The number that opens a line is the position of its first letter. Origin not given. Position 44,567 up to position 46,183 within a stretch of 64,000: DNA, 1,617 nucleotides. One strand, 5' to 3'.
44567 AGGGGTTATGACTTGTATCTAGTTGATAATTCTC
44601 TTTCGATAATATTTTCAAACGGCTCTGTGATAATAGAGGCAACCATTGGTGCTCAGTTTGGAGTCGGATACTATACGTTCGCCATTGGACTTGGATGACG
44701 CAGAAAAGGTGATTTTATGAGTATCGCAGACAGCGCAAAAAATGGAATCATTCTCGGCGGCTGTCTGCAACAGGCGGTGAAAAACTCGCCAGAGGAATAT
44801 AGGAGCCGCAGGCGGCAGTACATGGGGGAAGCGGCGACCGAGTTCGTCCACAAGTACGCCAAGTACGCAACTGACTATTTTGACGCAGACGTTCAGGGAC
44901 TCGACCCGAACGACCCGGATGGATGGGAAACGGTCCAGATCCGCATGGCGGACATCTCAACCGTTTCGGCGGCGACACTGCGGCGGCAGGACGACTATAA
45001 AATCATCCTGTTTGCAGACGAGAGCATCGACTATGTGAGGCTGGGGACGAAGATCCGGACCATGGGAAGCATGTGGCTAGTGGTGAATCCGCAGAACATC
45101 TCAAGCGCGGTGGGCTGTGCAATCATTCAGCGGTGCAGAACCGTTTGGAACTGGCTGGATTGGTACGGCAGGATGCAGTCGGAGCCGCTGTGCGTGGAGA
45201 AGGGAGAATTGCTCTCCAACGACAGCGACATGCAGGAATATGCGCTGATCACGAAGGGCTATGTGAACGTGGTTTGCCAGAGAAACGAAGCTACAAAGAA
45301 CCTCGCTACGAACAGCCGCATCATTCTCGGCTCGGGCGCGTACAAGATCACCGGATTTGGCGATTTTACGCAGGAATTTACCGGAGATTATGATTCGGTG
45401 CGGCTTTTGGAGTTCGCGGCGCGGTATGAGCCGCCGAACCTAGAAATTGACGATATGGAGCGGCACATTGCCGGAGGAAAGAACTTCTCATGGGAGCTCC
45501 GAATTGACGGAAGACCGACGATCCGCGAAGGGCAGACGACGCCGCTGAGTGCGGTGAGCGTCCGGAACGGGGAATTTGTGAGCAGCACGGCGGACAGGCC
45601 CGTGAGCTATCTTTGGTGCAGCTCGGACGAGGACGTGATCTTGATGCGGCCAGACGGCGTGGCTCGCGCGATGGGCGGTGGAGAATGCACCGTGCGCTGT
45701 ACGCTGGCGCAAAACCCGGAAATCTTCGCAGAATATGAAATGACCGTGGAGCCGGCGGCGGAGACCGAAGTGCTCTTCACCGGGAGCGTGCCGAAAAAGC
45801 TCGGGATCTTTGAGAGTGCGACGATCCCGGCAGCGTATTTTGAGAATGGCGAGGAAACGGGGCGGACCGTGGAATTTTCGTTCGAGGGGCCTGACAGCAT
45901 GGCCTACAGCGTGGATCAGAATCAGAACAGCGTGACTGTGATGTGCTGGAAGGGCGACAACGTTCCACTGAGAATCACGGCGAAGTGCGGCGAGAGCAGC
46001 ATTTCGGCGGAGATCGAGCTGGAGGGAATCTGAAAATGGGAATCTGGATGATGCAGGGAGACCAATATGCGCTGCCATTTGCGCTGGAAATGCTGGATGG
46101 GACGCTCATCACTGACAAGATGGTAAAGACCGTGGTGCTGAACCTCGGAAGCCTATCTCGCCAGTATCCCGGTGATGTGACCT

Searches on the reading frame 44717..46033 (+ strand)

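Call 55: search_protein_families(library=phrogs, proteins=[window:44717-46033:+], max_evalue=0.001)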
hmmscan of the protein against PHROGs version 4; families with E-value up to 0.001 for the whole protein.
window:44717-46033:+ (438 aa): 3 families
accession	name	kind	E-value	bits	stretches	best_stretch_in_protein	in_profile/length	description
phrog_16444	-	unknown function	2.7e-11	43.6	1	89-389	54-339/397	-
phrog_5251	-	unknown function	1.3e-07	32.4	1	86-252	59-226/244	-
phrog_28902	-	tail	7.1e-05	22.1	1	287-406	139-258/709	major tail protein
